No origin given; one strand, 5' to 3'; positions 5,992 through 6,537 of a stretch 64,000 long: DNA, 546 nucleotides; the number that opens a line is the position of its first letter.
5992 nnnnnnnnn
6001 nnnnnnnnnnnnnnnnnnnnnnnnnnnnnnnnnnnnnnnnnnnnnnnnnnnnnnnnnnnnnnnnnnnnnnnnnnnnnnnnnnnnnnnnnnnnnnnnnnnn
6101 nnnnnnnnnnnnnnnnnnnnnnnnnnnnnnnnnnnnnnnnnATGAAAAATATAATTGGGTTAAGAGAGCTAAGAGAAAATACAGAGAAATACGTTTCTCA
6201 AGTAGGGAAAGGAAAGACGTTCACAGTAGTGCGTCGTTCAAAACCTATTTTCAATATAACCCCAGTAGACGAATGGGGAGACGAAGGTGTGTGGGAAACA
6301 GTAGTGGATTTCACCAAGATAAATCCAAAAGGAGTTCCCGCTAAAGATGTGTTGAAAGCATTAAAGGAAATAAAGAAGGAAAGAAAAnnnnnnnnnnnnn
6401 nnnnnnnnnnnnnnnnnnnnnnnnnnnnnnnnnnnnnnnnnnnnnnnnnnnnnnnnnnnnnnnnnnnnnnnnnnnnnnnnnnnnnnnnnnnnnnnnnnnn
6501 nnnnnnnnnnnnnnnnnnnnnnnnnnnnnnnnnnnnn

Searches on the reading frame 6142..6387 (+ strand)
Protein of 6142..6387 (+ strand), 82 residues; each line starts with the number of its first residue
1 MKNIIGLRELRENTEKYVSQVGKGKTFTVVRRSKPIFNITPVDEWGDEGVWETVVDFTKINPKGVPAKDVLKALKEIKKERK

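Call 3: search_protein_families(library=pfam, proteins=[window:6142-6387:+], max_evalue=1)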
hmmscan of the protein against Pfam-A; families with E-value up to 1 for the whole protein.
window:6142-6387:+ (82 aa): 1 family
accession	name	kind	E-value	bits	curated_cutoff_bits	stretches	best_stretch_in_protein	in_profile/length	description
PF02604.26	PhdYeFM_antitox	-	1.4e-05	25.2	29.8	1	4-45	3-45/74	Antitoxin Phd_YefM, type II toxin-antitoxin system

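Call 4: search_protein_families(library=ncbifam, proteins=[window:6142-6387:+], max_evalue=1)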
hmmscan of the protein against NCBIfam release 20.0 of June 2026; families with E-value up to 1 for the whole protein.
window:6142-6387:+ (82 aa): 1 family
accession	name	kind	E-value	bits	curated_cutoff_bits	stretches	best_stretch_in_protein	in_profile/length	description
TIGR01552.1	phd_fam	subfamily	2.1e-06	26.9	20.8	1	5-47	2-43/53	type II toxin-antitoxin system prevent-host-death family antitoxin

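Call 9: find_homologous_proteins(query=window:6142-6387:+, max_evalue=0.001)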
Query window:6142-6387:+ (82 aa): 516 proteins with E <= 0.001 among 517 candidates; the best 120 are listed.
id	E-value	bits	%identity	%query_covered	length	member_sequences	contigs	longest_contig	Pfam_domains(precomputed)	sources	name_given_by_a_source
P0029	1.1e-46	173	100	100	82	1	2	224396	PF02604.27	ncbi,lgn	-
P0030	2.8e-45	169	96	100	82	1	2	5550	PF02604.27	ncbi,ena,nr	ncbi:MAG TPA: type II toxin-antitoxin system prevent-host-death family antitoxin [Candidatus Kaiserb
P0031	3.7e-41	156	90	100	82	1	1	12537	PF02604.27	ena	-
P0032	1.1e-40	154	88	100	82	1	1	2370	PF02604.27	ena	-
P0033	1.3e-39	151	88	100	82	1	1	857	PF02604.27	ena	-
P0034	2.1e-37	144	84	100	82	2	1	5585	PF02604.27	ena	-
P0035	3.6e-37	143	80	100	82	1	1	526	PF02604.27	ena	-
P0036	6.6e-37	142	83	100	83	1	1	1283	PF02604.27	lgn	-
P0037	1.1e-36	142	79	100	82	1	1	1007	PF02604.27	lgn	-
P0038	1.5e-36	141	83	100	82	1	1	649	PF02604.27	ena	-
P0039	1.7e-36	141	80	100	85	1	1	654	PF02604.27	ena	-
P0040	2.2e-36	141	83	100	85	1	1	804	-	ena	-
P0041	2.1e-35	138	80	100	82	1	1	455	-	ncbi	-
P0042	2.1e-35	138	81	94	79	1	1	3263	PF02604.27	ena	-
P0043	4.2e-35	137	75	96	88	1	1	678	PF02604.27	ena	-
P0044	5.8e-35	136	77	100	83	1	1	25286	PF02604.27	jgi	jgi:prevent-host-death family protein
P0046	1.7e-34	135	78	96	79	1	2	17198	PF02604.27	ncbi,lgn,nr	ncbi:type II toxin-antitoxin system prevent-host-death family antitoxin [Candidatus Kaiserbacteria b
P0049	2.3e-34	134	76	100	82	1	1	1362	PF02604.27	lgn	-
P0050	1.2e-33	132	76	93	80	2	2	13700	PF02604.27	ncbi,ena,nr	ncbi:MAG: type II toxin-antitoxin system prevent-host-death family antitoxin [Parcubacteria group ba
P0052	1.6e-33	132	76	90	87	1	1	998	PF02604.27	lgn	-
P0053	1.8e-33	131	77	94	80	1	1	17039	PF02604.27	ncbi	-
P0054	1.8e-33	131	79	94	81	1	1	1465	PF02604.27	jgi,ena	-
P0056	2.6e-33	131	72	100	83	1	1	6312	PF02604.27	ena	-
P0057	3.3e-33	131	71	98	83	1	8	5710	PF02604.27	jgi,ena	-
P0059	5.2e-33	130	74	93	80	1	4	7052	PF02604.27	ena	-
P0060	5.6e-33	130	77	94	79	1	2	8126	PF02604.27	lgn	-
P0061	5.6e-33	130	72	98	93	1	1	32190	PF02604.27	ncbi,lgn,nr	ncbi:MAG: type II toxin-antitoxin system prevent-host-death family antitoxin [bacterium]|nr:type II 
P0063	6.5e-33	130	78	94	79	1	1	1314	PF02604.27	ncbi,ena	-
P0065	7.7e-33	129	71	98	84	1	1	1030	PF02604.27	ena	-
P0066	1.6e-32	128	71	96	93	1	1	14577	PF02604.27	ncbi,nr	ncbi:MAG: type II toxin-antitoxin system prevent-host-death family antitoxin [bacterium]|nr:type II 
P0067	1.7e-32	128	74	90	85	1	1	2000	PF02604.27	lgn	-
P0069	3.2e-32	127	73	95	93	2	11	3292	PF02604.27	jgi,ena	-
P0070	3.4e-32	127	70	100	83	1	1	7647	PF02604.27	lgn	-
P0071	4.3e-32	127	78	90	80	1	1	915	PF02604.27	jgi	jgi:prevent-host-death family protein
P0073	4.5e-32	127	70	98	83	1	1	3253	PF02604.27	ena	-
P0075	6.2e-32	126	75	91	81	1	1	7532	PF02604.27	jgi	-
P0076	7.0e-32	126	71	100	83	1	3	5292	PF02604.27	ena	-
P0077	8.6e-32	126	71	100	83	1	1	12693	PF02604.27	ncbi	-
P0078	8.7e-32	126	74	93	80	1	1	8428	PF02604.27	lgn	-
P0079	1.2e-31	126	72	96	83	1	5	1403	PF02604.27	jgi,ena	-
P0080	1.3e-31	126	69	98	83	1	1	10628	PF02604.27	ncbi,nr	ncbi:MAG: type II toxin-antitoxin system prevent-host-death family antitoxin [bacterium]|nr:type II 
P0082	1.5e-31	125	67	100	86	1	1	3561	PF02604.27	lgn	-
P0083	1.6e-31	125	71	93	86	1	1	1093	PF02604.27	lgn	-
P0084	1.6e-31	125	75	94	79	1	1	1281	PF02604.27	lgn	-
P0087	2.2e-31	125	71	95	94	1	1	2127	PF02604.27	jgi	jgi:prevent-host-death family protein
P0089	3.1e-31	124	77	89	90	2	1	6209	PF02604.27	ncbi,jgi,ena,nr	ncbi:MAG TPA: type II toxin-antitoxin system prevent-host-death family antitoxin [Candidatus Paceiba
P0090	3.2e-31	124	76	93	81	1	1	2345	PF02604.27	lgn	-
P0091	3.5e-31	124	73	94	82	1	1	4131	PF02604.27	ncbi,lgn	-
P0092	3.6e-31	124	69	100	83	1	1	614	PF02604.27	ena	-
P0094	4.3e-31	124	73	94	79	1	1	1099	PF02604.27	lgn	-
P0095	4.5e-31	124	72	91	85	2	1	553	PF02604.27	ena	-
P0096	5.2e-31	124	73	90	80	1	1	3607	PF02604.27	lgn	-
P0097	6.8e-31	123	71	93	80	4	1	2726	PF02604.27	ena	-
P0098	8.5e-31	123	70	98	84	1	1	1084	PF02604.27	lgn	-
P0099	8.7e-31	123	71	91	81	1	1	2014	PF02604.27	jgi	jgi:antitoxin (DNA-binding transcriptional repressor) of toxin-antitoxin stability system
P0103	2.0e-30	122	64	98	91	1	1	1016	PF02604.27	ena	-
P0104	2.2e-30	122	69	94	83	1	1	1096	PF02604.27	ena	-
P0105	2.3e-30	122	71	93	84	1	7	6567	PF02604.27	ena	-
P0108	2.6e-30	121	67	96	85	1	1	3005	PF02604.27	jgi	-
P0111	3.3e-30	121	72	90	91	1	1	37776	PF02604.27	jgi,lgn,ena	-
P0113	3.8e-30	121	73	94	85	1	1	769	PF02604.27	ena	-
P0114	4.3e-30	121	66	98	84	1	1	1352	PF02604.27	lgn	-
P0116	4.6e-30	121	65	100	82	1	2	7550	PF02604.27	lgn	-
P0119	6.4e-30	120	71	91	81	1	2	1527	PF02604.27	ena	-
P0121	7.2e-30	120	71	80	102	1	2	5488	PF02604.27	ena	-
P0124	1.1e-29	119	72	91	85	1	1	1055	PF02604.27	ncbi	-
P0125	1.3e-29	119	66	94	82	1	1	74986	PF02604.27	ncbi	-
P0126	1.3e-29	119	68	96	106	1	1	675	PF02604.27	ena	-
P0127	1.4e-29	119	68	94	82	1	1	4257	PF02604.27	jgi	jgi:prevent-host-death family protein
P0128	1.7e-29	119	65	98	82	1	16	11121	PF02604.27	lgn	-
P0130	1.8e-29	119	68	94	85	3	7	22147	PF02604.27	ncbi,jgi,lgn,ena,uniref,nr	ncbi:hypothetical protein COW81_03145 [Candidatus Campbellbacteria bacterium CG22_combo_CG10-13_8_21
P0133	2.2e-29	118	74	89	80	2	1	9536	PF02604.27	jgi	jgi:prevent-host-death family protein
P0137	3.2e-29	118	68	94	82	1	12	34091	PF02604.27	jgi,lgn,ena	-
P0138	3.2e-29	118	63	100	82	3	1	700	PF02604.27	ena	-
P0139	3.6e-29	118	64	95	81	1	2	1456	PF02604.27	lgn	-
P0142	4.7e-29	117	67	95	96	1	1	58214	PF02604.27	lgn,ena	-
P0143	4.7e-29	117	66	94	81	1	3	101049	PF02604.27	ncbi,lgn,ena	-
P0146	6.4e-29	117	66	94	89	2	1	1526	PF02604.27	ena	-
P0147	7.1e-29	117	66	93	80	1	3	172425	PF02604.27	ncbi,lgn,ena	ncbi:MAG: type II toxin-antitoxin system prevent-host-death family antitoxin [Patescibacteria group 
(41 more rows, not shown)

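Call 26: search_solved_structures(query=window:6142-6387:+, max_evalue=10, show_alignments=2)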
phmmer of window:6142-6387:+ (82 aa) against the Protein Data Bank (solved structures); distinct sequences matched with E-value up to 10: 4.
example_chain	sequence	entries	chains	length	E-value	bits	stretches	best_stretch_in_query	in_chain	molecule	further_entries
6jqy_A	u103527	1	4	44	0.1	15.9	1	5-42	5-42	Antitoxin VapB46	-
5a9z_AI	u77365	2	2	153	0.42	13.9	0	52-67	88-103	50S ribosomal protein L10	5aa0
5y9h_A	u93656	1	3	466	0.51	13.7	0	19-59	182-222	SafD,Putative outer membrane protein,Putative outer membrane protein,Putative outer membra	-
4v63_BJ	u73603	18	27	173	0.58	13.5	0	52-67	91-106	50S ribosomal protein L10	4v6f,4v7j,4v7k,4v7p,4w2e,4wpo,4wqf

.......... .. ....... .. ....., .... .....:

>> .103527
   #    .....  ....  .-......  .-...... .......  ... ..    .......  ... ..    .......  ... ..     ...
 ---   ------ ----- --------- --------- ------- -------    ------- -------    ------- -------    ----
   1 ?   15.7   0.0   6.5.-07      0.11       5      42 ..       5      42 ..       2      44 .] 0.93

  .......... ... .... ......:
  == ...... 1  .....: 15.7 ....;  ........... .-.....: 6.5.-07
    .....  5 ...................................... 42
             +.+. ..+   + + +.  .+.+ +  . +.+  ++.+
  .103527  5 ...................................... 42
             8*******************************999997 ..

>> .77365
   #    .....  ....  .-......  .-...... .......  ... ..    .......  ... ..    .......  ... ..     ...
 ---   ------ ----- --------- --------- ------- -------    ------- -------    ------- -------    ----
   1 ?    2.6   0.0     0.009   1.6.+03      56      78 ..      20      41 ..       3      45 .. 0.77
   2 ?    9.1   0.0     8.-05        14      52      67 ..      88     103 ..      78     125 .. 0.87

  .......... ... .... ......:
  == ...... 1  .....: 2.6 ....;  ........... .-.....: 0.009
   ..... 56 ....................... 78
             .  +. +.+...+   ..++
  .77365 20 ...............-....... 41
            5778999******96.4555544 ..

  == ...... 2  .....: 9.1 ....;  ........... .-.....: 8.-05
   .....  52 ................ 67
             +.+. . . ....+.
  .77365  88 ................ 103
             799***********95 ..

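Call 29: find_encoding_contigs(protein=P0147, flank=3000, max_places=2)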
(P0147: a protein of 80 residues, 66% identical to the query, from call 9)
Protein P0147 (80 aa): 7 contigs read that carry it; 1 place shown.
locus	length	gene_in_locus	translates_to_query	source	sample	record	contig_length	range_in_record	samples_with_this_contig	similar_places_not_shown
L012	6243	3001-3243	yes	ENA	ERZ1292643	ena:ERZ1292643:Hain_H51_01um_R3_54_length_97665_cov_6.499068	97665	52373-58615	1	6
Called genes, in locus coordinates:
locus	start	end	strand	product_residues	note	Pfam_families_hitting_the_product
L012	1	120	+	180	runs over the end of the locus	PF00347:Ribosomal_L6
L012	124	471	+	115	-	PF00861:Ribosomal_L18p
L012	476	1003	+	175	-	PF00333:Ribosomal_S5, PF03719:Ribosomal_S5_C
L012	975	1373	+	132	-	-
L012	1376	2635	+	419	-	PF00344:SecY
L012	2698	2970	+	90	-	-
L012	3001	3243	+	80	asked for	PF02604:PhdYeFM_antitox (weak)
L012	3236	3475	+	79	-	-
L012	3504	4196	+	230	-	PF00406:ADK, PF13207:AAA_17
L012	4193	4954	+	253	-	PF00557:Peptidase_M24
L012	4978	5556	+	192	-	-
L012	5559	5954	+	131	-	PF03652:RuvX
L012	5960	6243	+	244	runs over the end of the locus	PF00535:Glycos_transf_2, PF13641:Glyco_tranf_2_3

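Call 30: find_encoding_contigs(protein=P0143, flank=3000, max_places=2)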
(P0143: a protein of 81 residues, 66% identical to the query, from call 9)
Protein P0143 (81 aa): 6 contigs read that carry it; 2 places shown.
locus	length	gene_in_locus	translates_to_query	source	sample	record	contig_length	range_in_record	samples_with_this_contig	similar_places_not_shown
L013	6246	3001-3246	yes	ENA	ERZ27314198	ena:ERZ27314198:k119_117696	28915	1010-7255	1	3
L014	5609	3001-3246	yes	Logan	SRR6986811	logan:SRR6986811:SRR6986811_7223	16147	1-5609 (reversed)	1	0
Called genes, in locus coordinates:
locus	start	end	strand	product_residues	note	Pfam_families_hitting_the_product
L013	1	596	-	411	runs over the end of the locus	PF00482:T2SSF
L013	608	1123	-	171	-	-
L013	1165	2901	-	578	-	PF05157:MshEN, PF00437:T2SSE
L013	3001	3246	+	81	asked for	PF02604:PhdYeFM_antitox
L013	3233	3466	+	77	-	-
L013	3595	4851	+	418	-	PF08529:NusA_N, PF00575:S1 (weak), PF13184:KH_NusA_1st, PF26594:KH_NusA_2nd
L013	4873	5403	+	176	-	PF00719:Pyrophosphatase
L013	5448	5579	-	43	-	-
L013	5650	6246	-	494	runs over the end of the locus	PF05362:Lon_C (weak), PF13541:ChlI, PF00158:Sigma54_activat (weak), PF01078:Mg_chelatase, PF00004:AAA (faint), PF07728:AAA_5, PF00493:MCM, PF13335:Mg_chelatase_C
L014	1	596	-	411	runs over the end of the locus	PF00482:T2SSF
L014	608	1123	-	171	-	-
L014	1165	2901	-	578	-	PF05157:MshEN, PF00437:T2SSE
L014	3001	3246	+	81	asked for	PF02604:PhdYeFM_antitox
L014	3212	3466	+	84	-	-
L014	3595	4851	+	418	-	PF08529:NusA_N, PF00575:S1 (weak), PF13184:KH_NusA_1st, PF26594:KH_NusA_2nd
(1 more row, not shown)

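Call 31: find_encoding_contigs(protein=P0061, flank=3000, max_places=2)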
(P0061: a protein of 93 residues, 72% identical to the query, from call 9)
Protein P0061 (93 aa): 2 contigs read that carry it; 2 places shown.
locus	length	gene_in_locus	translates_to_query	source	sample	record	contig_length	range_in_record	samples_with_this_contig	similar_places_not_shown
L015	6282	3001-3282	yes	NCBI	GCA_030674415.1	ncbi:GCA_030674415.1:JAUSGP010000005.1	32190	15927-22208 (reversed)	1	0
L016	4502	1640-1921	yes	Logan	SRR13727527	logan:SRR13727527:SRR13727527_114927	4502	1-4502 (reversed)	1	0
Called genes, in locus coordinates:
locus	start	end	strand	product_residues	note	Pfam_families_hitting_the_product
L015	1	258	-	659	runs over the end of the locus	PF00580:UvrD-helicase, PF13245:AAA_19, PF13604:AAA_30 (faint), PF01443:Viral_helicase1 (faint), PF13087:AAA_12 (faint), PF13361:UvrD_C, PF13538:UvrD_C_2 (faint)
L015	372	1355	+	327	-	PF01476:LysM, PF23446:LysM1_NFP_LYK (faint), PF23462:LysM3_NFP (faint), PF23473:LysM3_LYK4_5, PF01476:LysM, PF01551:Peptidase_M23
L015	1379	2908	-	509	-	PF13541:ChlI, PF00158:Sigma54_activat (faint), PF00493:MCM, PF01078:Mg_chelatase, PF07728:AAA_5, PF13335:Mg_chelatase_C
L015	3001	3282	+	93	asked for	PF02604:PhdYeFM_antitox (weak)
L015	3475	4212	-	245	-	PF01978:TrmB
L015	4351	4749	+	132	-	-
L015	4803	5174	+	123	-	-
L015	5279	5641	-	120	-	PF01258:zf-dskA_traR (weak)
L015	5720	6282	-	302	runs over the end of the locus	-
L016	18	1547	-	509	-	PF13541:ChlI, PF00158:Sigma54_activat (faint), PF00493:MCM, PF01078:Mg_chelatase, PF07728:AAA_5, PF13335:Mg_chelatase_C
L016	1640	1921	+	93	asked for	PF02604:PhdYeFM_antitox (weak)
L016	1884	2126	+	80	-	-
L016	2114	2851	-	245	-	PF01978:TrmB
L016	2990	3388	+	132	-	-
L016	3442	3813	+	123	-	-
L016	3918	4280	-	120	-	PF01258:zf-dskA_traR (weak)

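Call 48: predict_structure(alignment_id=A2)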
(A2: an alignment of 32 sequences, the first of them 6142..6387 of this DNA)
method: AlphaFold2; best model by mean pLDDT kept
length: 82 residues; sequences in the alignment: 32
mean_pLDDT: 74.8   pTM: 0.41
mean pLDDT of the five models: 74.8, 73.6, 71.6, 68.2, 66.5
residues with pLDDT >= 90: 1; 70-90: 60; 50-70: 17; < 50: 4
segments of 3 or more residues with pLDDT < 50: 49-52
pLDDT, mean of each block of 10 residues (from residue 1): 80 85 82 82 56 62 79 76 55
secondary structure, 60 per line:
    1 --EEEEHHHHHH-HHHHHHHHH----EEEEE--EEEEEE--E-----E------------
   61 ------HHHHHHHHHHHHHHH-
elements in order: E3-6 H7-12 H14-22 E27-31 E34-39 H67-81

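Call 52: fold_search(model_id=the predicted structure, library=pdb)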
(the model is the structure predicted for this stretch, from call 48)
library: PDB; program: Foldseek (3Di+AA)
matches with E <= 10: 274; with E <= 0.001: 0
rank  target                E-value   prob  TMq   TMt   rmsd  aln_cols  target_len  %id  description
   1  6jqy_B                1.7e-03  1.00  0.48  0.88   1.9        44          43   25  Crystal structure of N-terminal domain of VapB46 antitoxin from Mycobacterium tuberculosis (released 2020-04-08)
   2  6jqy_D                1.8e-03  1.00  0.50  0.91   0.7        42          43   24  Crystal structure of N-terminal domain of VapB46 antitoxin from Mycobacterium tuberculosis (released 2020-04-08)
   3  6jqy_A                4.2e-03  1.00  0.51  0.92   0.9        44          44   23  Crystal structure of N-terminal domain of VapB46 antitoxin from Mycobacterium tuberculosis (released 2020-04-08)
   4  2odk_D                4.4e-02  1.00  0.48  0.73   2.2        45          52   13  Putative prevent-host-death protein from Nitrosomonas europaea (released 2007-01-23)
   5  3hs2_C                4.4e-02  1.00  0.42  0.58   1.5        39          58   26  Crystal structure of PHD truncated to residue 57 in an orthorhombic space group (released 2010-06-23)
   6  2odk_B                1.1e-01  1.00  0.47  0.74   2.0        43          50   14  Putative prevent-host-death protein from Nitrosomonas europaea (released 2007-01-23)
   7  3hs2_E                1.1e-01  1.00  0.42  0.61   1.6        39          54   26  Crystal structure of PHD truncated to residue 57 in an orthorhombic space group (released 2010-06-23)
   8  2a6q_A                1.1e-01  0.92  0.50  0.48  11.5        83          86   14  Crystal structure of YefM-YoeB complex (released 2005-08-23)
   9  2a6q_B                1.3e-01  0.99  0.44  0.60   2.9        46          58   13  Crystal structure of YefM-YoeB complex (released 2005-08-23)
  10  4zlx_A                1.4e-01  1.00  0.42  0.71   1.5        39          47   26  N-terminal DNA binding domain of the antitoxin Phd from phage P1 (released 2016-04-20)
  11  9g12_C                1.4e-01  0.94  0.51  0.49  11.6        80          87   19  Mycobacterium tuberculosis RelBE1 toxin-antitoxin system; rv1247c (relB1 antitoxin), rv1246c (relE1 toxin) (released 2025-12-17)
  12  2odk_A                1.6e-01  1.00  0.47  0.73   1.9        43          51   14  Putative prevent-host-death protein from Nitrosomonas europaea (released 2007-01-23)
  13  3hs2_G                1.6e-01  1.00  0.42  0.64   1.4        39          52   26  Crystal structure of PHD truncated to residue 57 in an orthorhombic space group (released 2010-06-23)
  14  4zm2_B                1.6e-01  0.99  0.41  0.54   1.8        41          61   27  Antitoxin Phd from phage P1 in complex with its operator DNA inverted repeat in a monoclinic space group (released 2016-04-20)
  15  8yxv_A                1.8e-01  0.99  0.46  0.50   2.6        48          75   19  Toxin-antitoxin complex from Streptococcus pneumoniae (released 2025-04-09)
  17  4zm0_B                2.0e-01  0.99  0.42  0.59   1.4        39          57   26  Antitoxin Phd from phage P1 in complex with its operator DNA inverted repeat (released 2016-04-20)
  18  3hs2_A                2.8e-01  0.99  0.42  0.60   1.5        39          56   26  Crystal structure of PHD truncated to residue 57 in an orthorhombic space group (released 2010-06-23)
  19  4zm2_D                2.8e-01  0.99  0.42  0.63   1.4        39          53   26  Antitoxin Phd from phage P1 in complex with its operator DNA inverted repeat in a monoclinic space group (released 2016-04-20)
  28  3hs2_F                6.2e-01  0.96  0.42  0.61   1.5        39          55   26  Crystal structure of PHD truncated to residue 57 in an orthorhombic space group (released 2010-06-23)
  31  3kh2_E                7.1e-01  0.95  0.42  0.48   1.4        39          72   26  Crystal structure of the P1 bacteriophage Doc toxin (F68S) in complex with the Phd antitoxin (L17M/V39A). Northeast St (released 2010-08-18)
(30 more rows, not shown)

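Call 57: find_related_loci(query=A2, collection=viral_contigs, flank=4000)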
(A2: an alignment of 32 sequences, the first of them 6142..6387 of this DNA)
Query A2 (82 aa) in viral_contigs; peptide patterns used: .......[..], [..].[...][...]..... (x = any residue, [..] = any of these).
48 stretches matched a pattern, but none encodes a relative of the query by tblastn (E <= 1e-3).

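Call 71: search_protein_families(library=padloc, proteins=[window:6142-6387:+], max_evalue=0.01)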
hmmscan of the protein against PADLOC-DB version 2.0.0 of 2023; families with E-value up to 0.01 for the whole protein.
window:6142-6387:+ (82 aa): 0 families

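Call 72: search_protein_families(library=phrogs, proteins=[window:6142-6387:+], max_evalue=0.01)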
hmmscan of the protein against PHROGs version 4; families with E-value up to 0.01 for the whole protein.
window:6142-6387:+ (82 aa): 0 families
